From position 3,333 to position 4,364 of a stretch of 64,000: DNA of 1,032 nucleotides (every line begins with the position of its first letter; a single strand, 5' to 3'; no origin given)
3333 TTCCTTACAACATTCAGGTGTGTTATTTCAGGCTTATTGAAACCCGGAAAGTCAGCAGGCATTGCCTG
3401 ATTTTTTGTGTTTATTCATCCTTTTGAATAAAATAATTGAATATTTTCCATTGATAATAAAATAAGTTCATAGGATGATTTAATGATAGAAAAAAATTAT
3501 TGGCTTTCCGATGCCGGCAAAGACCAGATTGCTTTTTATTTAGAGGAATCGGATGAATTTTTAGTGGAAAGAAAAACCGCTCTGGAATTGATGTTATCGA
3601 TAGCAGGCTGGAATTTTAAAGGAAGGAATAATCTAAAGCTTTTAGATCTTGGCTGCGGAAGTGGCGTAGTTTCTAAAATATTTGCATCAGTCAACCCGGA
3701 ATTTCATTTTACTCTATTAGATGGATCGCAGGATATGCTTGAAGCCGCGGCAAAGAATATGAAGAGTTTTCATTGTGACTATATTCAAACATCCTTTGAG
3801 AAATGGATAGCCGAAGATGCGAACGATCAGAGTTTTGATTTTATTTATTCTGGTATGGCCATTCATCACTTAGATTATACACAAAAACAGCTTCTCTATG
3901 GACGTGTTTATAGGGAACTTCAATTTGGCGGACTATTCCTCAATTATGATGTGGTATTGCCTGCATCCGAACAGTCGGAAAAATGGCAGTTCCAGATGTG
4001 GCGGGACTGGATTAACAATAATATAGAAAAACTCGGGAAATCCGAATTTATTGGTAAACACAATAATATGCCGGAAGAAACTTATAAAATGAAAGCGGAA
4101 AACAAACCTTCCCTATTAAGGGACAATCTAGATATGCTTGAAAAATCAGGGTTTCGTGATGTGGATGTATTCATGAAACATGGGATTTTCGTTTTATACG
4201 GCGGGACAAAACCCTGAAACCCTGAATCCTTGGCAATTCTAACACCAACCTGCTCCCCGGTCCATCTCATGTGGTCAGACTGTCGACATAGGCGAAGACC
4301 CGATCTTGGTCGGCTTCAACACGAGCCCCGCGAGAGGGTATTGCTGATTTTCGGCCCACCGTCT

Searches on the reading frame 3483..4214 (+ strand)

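Call 3: search_protein_families(library=pfam, proteins=[window:3483-4214:+], max_evalue=0.01)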
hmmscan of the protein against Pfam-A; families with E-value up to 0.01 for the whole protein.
window:3483-4214:+ (244 aa): 10 families
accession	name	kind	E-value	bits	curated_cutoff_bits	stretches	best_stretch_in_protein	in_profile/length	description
PF13847.12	Methyltransf_31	-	9.5e-16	58.2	27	1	49-185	3-130/145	Methyltransferase domain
PF13649.12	Methyltransf_25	-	9.7e-15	55.5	27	1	54-150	2-97/97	Methyltransferase domain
PF08241.18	Methyltransf_11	-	2.9e-12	47.5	21.2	1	54-153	1-94/95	Methyltransferase domain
PF08242.18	Methyltransf_12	-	3.9e-12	47.2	30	1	54-151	1-97/98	Methyltransferase domain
PF05175.20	MTS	-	2.6e-09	37.4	23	1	49-128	31-109/170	Methyltransferase small domain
PF01209.24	Ubie_methyltran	-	2.2e-07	30.9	20.1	1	48-228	46-217/233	ubiE/COQ5 methyltransferase family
PF13489.12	Methyltransf_23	-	4.8e-07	30.1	27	1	47-153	20-115/164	Methyltransferase domain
PF02353.26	CMAS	-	0.00026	20.9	27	1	52-181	65-189/273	Mycolic acid cyclopropane synthetase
PF02527.21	GidB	-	0.00098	18.9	27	1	37-123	36-121/184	rRNA small subunit methyltransferase G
PF03848.20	TehB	-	0.0072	16.2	20.4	1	51-135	32-113/193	Tellurite resistance protein TehB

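Call 4: search_protein_families(library=ncbifam, proteins=[window:3483-4214:+], max_evalue=0.01)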
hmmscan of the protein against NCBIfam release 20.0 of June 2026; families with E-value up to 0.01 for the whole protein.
window:3483-4214:+ (244 aa): 37 families (the best 25 are shown)
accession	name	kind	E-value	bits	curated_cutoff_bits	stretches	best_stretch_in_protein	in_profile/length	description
TIGR02072.1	BioC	equivalog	2.1e-13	50.6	184.95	1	30-153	17-131/244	malonyl-ACP O-methyltransferase BioC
NF043040.1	corrin_prot_MT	hypoth_equivalog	4.5e-11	42.6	180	1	50-164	42-157/216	corrinoid protein-associated methyltransferase CpaM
TIGR03534.1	RF_mod_PrmC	equivalog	4.4e-10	39.5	199.1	1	37-123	84-162/253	peptide chain release factor N(5)-glutamine methyltransferase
NF001244.0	PRK00216.1-5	equivalog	5.5e-08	32.4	216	1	49-186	49-181/236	bifunctional demethylmenaquinone methyltransferase/2-methoxy-6-polyprenyl-1,4-benzoquinol methylase UbiE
TIGR01934.1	MenG_MenH_UbiE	subfamily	8e-08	31.8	158.35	1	48-228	38-207/223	ubiquinone/menaquinone biosynthesis methyltransferase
TIGR01983.1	UbiG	equivalog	1.3e-07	31.2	102.95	1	49-137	49-136/228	bifunctional 2-polyprenyl-6-hydroxyphenol methylase/3-demethylubiquinol 3-O-methyltransferase UbiG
NF001242.0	PRK00216.1-3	equivalog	3e-07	30.1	351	1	44-229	65-242/258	bifunctional demethylmenaquinone methyltransferase/2-methoxy-6-polyprenyl-1,4-benzoquinol methylase UbiE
NF002463.0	PRK01683.1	equivalog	4e-07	29.9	297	1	49-131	31-107/258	trans-aconitate 2-methyltransferase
NF041537.1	ArsM_AhpD_UU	exception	6.3e-07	28.5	510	1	52-166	79-192/345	arsenite methyltransferase/AhpD domain selenoprotein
TIGR00536.1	hemK_fam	subfamily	9.9e-07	28.1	115.5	1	49-121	113-186/286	HemK family protein methyltransferase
NF047649.1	MTase_UXPK_star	exception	1.8e-06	27.2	460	1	53-167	81-194/283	methyltransferase/UXPK-star double selenoprotein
TIGR03533.1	L3_gln_methyl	equivalog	2.2e-06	27.2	229.7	1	9-122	83-194/284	50S ribosomal protein L3 N(5)-glutamine methyltransferase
NF041536.1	ArsM_DUF2284_UU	exception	2.8e-06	25.9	575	1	52-164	79-191/459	arsenite methyltransferase/DUF2284 domain selenoprotein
NF007023.0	PRK09489.1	equivalog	3.2e-06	26.6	295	1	36-98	187-245/342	16S rRNA (guanine(1207)-N(2))-methyltransferase RsmC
NF040539.1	AST_met_ArsM_2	exception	4.3e-06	26.8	240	1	48-158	55-167/262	putative arsinothricin biosynthesis methyltransferase ArsM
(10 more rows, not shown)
